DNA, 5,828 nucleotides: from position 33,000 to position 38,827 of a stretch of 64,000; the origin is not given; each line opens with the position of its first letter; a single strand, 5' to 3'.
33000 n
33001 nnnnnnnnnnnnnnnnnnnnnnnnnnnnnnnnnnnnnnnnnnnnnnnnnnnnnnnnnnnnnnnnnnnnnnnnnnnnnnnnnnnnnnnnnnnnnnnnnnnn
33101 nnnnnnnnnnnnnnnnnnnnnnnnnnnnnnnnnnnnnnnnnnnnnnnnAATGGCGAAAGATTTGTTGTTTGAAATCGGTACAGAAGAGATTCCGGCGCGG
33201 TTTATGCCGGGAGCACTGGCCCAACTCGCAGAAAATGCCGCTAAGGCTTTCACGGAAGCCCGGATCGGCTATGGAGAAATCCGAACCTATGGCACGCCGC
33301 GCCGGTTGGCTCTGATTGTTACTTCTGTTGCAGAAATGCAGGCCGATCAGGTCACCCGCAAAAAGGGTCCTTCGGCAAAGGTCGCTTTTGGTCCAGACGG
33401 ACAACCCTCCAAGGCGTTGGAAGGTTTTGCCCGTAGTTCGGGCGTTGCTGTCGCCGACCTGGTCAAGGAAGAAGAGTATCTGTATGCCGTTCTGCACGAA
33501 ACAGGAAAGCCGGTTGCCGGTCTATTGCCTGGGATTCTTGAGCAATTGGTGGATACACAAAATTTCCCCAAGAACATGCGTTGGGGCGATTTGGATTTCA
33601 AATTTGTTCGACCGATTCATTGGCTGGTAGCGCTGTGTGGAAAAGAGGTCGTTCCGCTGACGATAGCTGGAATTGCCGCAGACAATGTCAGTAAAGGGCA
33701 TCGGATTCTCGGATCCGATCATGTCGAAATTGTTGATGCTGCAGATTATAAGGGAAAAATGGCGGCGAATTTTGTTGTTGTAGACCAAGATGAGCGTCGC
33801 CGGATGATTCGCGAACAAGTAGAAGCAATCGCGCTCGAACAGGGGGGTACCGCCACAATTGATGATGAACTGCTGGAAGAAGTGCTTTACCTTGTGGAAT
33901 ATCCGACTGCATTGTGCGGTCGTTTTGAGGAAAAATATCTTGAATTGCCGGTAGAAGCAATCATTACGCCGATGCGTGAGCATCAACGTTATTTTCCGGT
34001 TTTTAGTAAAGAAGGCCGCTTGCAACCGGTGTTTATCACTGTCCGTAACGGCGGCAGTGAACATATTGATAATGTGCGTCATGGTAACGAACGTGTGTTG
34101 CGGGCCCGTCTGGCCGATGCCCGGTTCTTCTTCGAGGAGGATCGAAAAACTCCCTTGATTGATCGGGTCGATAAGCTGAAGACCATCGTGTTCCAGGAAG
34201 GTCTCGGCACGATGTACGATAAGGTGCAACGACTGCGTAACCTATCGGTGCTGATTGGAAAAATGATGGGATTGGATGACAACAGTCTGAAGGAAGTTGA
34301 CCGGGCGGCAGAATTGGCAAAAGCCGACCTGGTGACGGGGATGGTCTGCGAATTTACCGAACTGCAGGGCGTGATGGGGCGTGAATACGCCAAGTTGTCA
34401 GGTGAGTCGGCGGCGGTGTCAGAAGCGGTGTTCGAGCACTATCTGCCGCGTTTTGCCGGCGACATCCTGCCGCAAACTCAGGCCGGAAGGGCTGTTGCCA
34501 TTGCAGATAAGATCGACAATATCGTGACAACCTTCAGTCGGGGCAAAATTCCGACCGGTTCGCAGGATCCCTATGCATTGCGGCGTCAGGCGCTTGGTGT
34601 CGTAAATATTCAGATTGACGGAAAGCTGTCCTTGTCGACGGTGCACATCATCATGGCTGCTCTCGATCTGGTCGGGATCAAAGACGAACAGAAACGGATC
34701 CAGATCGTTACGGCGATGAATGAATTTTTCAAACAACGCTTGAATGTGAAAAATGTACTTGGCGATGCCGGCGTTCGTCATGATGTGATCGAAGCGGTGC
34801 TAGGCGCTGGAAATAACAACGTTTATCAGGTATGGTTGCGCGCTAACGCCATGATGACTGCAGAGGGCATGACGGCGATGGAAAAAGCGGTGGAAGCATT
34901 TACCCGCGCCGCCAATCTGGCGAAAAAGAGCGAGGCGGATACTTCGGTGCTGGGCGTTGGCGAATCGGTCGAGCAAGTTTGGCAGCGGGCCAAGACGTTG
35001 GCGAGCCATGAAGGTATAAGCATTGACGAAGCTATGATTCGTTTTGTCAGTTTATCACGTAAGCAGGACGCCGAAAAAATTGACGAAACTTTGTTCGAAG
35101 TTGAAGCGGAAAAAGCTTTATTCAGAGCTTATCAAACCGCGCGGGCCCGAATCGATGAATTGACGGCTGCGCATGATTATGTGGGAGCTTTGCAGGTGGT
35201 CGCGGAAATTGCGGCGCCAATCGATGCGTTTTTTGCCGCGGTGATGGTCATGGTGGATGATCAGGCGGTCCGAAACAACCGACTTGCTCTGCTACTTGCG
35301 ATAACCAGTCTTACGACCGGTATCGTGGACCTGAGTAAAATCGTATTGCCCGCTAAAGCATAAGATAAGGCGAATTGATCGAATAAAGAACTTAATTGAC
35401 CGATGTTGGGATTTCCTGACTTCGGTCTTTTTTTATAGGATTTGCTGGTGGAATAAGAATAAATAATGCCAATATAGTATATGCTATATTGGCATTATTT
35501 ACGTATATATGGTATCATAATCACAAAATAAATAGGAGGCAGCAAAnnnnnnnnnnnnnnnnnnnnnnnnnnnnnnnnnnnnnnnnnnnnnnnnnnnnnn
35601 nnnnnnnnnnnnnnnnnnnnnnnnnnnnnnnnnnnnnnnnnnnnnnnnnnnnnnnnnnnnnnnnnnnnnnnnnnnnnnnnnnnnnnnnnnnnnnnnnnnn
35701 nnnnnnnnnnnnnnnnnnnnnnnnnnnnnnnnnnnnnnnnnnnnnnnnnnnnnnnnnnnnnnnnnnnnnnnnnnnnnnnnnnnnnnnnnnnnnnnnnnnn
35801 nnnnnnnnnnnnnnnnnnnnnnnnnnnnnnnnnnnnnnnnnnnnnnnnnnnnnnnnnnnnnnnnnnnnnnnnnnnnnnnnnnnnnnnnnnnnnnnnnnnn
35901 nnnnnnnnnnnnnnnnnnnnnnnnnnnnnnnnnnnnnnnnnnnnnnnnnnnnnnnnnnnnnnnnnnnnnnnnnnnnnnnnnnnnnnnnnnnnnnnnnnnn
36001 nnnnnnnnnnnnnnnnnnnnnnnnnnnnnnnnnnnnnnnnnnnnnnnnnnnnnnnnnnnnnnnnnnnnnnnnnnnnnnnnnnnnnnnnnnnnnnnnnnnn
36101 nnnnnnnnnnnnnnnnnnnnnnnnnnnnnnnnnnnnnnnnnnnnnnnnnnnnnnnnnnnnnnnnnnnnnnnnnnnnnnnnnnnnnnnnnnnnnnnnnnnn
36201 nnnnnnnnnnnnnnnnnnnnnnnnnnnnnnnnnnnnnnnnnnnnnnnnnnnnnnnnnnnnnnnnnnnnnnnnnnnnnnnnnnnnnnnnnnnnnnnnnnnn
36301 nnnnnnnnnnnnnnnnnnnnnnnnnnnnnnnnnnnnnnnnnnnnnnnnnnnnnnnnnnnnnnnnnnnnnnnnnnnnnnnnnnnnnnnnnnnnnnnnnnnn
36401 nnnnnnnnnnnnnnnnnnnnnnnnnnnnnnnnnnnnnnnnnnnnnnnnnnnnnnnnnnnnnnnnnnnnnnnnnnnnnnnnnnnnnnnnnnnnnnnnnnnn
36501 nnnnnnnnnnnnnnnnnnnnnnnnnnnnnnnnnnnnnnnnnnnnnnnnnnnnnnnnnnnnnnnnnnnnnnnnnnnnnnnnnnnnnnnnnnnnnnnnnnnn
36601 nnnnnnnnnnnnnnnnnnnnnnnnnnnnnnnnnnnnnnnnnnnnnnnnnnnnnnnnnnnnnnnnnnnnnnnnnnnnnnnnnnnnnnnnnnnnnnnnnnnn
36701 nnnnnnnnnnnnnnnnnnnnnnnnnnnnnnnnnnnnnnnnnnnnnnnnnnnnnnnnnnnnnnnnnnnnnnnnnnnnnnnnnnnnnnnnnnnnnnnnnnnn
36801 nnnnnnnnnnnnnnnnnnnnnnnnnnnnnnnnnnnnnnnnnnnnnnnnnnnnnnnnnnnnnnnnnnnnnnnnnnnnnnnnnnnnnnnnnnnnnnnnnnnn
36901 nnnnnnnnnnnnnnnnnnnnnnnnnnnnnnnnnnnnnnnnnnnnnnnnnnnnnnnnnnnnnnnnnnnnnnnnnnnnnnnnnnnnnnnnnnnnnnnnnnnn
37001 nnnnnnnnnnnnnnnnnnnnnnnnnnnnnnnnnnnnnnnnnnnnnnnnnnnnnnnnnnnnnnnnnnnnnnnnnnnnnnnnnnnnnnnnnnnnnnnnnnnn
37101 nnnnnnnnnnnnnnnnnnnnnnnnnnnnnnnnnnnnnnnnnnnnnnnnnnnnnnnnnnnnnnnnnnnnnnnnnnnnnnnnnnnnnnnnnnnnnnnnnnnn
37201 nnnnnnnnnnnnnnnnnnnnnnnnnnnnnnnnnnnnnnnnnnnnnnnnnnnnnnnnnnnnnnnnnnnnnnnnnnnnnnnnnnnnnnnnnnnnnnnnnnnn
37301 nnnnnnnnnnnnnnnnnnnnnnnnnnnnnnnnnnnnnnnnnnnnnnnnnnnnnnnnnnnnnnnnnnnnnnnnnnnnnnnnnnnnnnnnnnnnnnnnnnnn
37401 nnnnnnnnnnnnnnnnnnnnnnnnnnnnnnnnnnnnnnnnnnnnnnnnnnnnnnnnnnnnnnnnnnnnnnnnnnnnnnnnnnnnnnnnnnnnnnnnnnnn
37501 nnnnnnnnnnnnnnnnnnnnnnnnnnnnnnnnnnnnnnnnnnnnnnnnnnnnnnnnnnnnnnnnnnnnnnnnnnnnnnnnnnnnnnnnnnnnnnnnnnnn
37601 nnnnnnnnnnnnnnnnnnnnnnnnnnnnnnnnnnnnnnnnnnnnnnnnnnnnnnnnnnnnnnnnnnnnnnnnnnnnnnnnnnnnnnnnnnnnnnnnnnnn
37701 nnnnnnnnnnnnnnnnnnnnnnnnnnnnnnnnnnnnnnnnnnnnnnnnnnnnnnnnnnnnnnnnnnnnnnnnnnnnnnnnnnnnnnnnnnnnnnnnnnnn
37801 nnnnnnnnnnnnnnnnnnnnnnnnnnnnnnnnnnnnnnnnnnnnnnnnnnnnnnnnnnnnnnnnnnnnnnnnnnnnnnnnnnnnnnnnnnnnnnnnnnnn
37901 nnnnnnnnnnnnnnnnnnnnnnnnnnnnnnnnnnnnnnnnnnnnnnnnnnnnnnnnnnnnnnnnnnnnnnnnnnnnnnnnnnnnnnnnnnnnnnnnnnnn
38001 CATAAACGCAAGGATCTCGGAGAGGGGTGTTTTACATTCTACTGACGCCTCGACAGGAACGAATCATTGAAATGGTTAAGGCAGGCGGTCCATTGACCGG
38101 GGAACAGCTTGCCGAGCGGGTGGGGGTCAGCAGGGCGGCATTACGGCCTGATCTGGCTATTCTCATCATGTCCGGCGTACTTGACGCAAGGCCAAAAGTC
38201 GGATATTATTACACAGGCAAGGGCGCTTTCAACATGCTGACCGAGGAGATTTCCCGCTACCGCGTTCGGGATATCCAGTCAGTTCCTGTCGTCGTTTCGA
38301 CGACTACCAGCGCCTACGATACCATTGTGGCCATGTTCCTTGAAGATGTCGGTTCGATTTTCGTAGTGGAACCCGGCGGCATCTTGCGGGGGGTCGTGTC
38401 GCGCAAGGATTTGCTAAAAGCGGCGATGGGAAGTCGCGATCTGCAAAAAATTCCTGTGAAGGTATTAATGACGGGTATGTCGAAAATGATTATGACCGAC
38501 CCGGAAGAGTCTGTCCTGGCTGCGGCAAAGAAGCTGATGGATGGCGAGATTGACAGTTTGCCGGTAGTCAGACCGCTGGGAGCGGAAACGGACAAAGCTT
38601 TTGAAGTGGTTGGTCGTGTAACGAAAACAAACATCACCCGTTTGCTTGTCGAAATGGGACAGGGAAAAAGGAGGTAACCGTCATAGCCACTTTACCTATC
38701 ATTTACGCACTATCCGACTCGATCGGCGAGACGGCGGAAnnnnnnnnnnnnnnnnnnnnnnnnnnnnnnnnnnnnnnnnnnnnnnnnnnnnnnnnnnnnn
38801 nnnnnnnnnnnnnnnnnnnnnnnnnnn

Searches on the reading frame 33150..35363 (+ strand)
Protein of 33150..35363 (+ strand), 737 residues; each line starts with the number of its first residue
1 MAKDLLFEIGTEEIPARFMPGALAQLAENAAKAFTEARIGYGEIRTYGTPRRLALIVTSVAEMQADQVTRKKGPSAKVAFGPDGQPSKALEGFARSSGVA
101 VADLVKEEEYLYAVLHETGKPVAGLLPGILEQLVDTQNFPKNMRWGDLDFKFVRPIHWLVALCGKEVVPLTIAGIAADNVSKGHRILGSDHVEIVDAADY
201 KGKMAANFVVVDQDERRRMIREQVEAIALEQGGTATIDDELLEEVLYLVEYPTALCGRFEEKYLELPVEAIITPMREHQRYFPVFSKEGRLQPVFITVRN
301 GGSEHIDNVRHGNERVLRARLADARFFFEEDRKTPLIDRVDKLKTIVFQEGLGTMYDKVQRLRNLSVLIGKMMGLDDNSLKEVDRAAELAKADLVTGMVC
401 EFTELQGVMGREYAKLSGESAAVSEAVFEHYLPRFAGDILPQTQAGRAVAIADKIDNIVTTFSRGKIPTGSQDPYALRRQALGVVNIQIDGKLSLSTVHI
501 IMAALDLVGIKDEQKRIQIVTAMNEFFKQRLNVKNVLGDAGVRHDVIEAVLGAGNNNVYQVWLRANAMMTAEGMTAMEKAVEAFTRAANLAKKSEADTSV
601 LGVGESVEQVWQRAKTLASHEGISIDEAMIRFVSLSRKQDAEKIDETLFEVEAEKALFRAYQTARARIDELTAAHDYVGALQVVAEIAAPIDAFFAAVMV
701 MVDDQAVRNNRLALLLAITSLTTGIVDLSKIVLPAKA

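Call 8: search_protein_families(library=pfam, proteins=[window:33150-35363:+])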
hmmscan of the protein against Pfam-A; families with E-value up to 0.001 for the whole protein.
window:33150-35363:+ (737 aa): 2 families
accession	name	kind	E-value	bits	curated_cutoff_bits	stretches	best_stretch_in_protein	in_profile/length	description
PF02092.22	tRNA_synt_2f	-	2.9e-212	706.8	29.2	1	5-551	1-535/536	Glycyl-tRNA synthetase beta subunit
PF05746.21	DALR_1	-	4.2e-08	33.7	22.3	1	628-720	4-100/117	DALR anticodon binding domain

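Call 77: find_homologous_proteins(query=window:33150-35363:+, max_evalue=1e-100)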
Query window:33150-35363:+ (737 aa): 8000 proteins with E <= 1e-100 among 8000 candidates; the best 120 are listed.
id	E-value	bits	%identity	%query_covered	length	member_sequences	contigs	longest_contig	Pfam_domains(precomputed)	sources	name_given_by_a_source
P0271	0.0e+0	1501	93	100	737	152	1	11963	PF02092.23,PF05746.22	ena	-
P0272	0.0e+0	1370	85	100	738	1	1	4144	PF02092.23,PF05746.22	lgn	-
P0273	0.0e+0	1365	84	100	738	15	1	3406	PF02092.23,PF05746.22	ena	-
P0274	0.0e+0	1274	81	100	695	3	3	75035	PF02092.23,PF05746.22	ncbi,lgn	-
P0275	0.0e+0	1274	81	100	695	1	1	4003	PF02092.23,PF05746.22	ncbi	-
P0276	0.0e+0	1272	81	100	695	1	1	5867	PF02092.23,PF05746.22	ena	-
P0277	0.0e+0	1272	80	100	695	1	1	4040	PF02092.23,PF05746.22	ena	-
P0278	0.0e+0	1272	80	100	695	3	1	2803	PF02092.23,PF05746.22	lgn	-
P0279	0.0e+0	1267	80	100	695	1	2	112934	PF02092.23,PF05746.22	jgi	jgi:glycyl-tRNA synthetase beta chain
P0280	0.0e+0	1243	77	100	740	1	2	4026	PF02092.23,PF05746.22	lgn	-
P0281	0.0e+0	1240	77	100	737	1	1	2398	PF02092.23,PF05746.22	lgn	-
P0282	0.0e+0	1199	74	100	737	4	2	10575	PF02092.23,PF05746.22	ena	-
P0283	0.0e+0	1187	73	100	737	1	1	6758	PF02092.23,PF05746.22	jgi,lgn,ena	-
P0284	0.0e+0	1165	73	100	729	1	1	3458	PF02092.23,PF05746.22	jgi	-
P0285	0.0e+0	1099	70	100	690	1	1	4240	PF02092.23,PF05746.22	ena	-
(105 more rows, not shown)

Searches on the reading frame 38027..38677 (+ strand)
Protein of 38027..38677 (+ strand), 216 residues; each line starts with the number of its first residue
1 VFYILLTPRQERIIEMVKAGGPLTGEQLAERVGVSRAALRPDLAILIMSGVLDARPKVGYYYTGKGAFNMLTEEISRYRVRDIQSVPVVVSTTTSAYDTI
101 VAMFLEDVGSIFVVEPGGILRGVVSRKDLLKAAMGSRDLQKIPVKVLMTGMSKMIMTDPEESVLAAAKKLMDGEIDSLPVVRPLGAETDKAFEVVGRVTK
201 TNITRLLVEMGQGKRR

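Call 34: search_protein_families(library=pfam, proteins=[window:38027-38677:+])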
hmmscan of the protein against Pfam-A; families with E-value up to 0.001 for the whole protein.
window:38027-38677:+ (216 aa): 5 families
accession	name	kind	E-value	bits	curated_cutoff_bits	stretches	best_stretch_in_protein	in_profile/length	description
PF00571.33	CBS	-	1.8e-12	47.8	24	2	80-134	1-56/57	CBS domain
PF08279.18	HTH_11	-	3.1e-12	46.6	25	1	9-60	1-54/55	HTH domain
PF08220.18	HTH_DeoR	-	1.8e-05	24.8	21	1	9-52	1-44/57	DeoR-like helix-turn-helix domain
PF04545.22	Sigma70_r4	-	0.00036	20.4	24.1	1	6-37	5-35/50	Sigma-70, region 4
PF00392.27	GntR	-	0.00089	19.3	27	0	15-61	15-63/64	Bacterial regulatory proteins, gntR family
